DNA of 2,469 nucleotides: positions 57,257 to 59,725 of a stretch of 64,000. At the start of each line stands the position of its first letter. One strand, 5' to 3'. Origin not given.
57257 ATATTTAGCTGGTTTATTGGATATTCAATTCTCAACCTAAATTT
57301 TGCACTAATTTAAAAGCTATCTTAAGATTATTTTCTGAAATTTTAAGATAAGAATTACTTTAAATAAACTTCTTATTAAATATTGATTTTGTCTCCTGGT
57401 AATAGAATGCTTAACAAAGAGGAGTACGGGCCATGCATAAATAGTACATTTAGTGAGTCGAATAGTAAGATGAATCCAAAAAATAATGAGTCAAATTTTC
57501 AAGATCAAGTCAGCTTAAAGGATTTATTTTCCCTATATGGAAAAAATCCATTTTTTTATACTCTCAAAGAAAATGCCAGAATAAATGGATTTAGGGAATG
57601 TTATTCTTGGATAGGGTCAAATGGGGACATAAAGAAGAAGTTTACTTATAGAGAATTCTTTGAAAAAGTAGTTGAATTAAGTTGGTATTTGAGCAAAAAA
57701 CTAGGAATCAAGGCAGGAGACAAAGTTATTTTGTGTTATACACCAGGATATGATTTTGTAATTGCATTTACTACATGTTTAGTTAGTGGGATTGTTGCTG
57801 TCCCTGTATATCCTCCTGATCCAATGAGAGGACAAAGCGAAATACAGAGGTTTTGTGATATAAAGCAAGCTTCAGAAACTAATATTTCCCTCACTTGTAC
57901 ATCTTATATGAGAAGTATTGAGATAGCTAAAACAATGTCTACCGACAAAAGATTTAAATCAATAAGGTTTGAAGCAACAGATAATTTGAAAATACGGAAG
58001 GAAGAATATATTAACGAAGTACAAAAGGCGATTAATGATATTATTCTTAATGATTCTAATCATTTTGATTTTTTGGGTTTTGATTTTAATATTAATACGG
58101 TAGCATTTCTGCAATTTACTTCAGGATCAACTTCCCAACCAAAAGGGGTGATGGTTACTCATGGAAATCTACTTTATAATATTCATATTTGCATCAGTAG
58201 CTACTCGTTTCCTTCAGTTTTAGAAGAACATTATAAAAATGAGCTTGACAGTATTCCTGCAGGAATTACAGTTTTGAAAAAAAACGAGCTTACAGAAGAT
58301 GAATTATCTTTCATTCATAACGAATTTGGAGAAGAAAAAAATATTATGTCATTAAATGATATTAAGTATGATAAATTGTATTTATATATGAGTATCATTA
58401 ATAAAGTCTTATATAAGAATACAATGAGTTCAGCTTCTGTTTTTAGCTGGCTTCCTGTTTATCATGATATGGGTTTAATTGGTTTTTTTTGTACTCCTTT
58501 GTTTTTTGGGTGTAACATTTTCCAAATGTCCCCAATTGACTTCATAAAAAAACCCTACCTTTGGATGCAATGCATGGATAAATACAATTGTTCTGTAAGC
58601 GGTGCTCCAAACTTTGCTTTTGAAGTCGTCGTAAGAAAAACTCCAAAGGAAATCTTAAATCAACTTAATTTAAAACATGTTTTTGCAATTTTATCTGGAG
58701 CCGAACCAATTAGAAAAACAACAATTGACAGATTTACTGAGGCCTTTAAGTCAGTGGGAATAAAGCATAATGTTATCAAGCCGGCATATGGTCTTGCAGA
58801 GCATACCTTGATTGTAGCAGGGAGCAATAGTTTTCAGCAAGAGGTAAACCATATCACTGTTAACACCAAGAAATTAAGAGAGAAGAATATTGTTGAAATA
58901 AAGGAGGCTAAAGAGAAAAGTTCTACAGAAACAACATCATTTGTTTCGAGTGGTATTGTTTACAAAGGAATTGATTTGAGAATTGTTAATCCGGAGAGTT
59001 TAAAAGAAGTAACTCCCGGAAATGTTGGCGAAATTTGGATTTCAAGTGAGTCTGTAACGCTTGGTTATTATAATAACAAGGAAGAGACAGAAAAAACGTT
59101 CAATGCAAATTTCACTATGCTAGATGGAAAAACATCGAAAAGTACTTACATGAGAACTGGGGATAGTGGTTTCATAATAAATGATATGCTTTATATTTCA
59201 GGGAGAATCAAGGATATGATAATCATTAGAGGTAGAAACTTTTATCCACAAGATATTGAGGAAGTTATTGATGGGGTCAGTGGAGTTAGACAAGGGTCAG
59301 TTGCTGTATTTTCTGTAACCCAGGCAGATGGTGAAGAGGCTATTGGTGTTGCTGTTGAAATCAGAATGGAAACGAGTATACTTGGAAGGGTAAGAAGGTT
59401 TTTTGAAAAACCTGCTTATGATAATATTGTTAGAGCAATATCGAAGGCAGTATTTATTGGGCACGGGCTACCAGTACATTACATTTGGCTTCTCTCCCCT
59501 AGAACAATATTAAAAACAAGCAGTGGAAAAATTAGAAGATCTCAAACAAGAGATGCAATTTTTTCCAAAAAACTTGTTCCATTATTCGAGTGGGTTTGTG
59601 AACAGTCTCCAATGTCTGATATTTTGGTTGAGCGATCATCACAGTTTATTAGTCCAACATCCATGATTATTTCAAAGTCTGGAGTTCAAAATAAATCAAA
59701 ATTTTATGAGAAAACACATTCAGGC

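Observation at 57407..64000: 5' end of a giant type I FAS/PKS with an acyl-ligase-ACP loading didomain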

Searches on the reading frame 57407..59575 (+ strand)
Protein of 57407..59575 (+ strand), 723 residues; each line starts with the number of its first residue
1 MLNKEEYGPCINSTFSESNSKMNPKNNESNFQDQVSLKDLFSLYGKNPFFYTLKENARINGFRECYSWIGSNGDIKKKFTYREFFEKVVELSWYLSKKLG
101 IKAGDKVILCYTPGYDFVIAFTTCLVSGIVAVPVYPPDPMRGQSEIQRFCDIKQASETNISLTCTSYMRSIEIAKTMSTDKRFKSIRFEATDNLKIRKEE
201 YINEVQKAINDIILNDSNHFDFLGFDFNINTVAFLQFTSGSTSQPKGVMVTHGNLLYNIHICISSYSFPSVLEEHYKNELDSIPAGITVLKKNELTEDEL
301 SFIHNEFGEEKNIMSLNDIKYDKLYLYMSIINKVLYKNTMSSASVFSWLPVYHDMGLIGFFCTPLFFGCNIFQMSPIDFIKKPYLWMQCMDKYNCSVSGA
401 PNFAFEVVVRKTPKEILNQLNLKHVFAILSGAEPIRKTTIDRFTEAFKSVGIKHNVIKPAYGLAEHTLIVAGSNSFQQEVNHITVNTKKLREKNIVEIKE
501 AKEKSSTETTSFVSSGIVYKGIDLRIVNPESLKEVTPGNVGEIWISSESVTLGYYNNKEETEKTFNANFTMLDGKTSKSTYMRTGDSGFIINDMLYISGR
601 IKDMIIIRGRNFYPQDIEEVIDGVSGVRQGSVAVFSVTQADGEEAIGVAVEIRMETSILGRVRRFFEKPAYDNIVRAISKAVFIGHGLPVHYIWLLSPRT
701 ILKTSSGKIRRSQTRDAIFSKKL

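Call 29: search_solved_structures(query=window:57407-59575:+, max_evalue=1e-10, show_alignments=1)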
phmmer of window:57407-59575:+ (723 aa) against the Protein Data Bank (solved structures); distinct sequences matched with E-value up to 1e-10: 39.
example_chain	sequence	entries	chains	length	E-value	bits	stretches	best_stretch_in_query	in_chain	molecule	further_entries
7r7f_A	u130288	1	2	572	7.3e-91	308.6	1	337-714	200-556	Polyketide synthase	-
7r7e_A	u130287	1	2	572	9.8e-91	308.2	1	337-714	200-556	Polyketide synthase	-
7r7g_A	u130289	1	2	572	1e-90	308.1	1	337-714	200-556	Polyketide synthase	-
3kxw_A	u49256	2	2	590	1.8e-85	290.8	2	343-721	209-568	Saframycin Mx1 synthetase B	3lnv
8hd4_A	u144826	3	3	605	7.3e-76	259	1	345-713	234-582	Long-chain-fatty-acid--AMP ligase FadD23 | Fatty-acid-CoA ligase FadD23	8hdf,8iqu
5d6j_A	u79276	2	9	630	2.2e-64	221.1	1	346-718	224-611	Acyl-CoA synthase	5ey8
5icr_A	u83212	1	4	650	2.4e-64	220.9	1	346-718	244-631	Acyl-CoA synthase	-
5hm3_A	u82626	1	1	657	1.7e-62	214.8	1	346-718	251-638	Long-chain-fatty-acid--AMP ligase FadD32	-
8hcz_A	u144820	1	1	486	1.7e-62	214.8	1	345-605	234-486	Long-chain-fatty-acid--AMP ligase FadD23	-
5ey9_A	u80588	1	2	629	9.6e-62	212.4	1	346-718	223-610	Long-chain-fatty-acid--AMP ligase FadD32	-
7wua_A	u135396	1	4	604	1.9e-58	201.4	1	345-716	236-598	Acyl-CoA synthase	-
3e53_A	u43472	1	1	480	7.1e-53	183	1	343-600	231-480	FATTY-ACID-CoA LIGASE FADD28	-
3t5a_A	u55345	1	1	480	9.1e-52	179.4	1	343-600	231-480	Long-chain-fatty-acid--AMP ligase FadD28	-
5d6n_A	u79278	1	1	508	2.2e-49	171.5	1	346-601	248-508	Acyl-CoA synthase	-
3pbk_A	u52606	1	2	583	2.3e-49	171.5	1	346-715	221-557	Fatty Acyl-Adenylate Ligase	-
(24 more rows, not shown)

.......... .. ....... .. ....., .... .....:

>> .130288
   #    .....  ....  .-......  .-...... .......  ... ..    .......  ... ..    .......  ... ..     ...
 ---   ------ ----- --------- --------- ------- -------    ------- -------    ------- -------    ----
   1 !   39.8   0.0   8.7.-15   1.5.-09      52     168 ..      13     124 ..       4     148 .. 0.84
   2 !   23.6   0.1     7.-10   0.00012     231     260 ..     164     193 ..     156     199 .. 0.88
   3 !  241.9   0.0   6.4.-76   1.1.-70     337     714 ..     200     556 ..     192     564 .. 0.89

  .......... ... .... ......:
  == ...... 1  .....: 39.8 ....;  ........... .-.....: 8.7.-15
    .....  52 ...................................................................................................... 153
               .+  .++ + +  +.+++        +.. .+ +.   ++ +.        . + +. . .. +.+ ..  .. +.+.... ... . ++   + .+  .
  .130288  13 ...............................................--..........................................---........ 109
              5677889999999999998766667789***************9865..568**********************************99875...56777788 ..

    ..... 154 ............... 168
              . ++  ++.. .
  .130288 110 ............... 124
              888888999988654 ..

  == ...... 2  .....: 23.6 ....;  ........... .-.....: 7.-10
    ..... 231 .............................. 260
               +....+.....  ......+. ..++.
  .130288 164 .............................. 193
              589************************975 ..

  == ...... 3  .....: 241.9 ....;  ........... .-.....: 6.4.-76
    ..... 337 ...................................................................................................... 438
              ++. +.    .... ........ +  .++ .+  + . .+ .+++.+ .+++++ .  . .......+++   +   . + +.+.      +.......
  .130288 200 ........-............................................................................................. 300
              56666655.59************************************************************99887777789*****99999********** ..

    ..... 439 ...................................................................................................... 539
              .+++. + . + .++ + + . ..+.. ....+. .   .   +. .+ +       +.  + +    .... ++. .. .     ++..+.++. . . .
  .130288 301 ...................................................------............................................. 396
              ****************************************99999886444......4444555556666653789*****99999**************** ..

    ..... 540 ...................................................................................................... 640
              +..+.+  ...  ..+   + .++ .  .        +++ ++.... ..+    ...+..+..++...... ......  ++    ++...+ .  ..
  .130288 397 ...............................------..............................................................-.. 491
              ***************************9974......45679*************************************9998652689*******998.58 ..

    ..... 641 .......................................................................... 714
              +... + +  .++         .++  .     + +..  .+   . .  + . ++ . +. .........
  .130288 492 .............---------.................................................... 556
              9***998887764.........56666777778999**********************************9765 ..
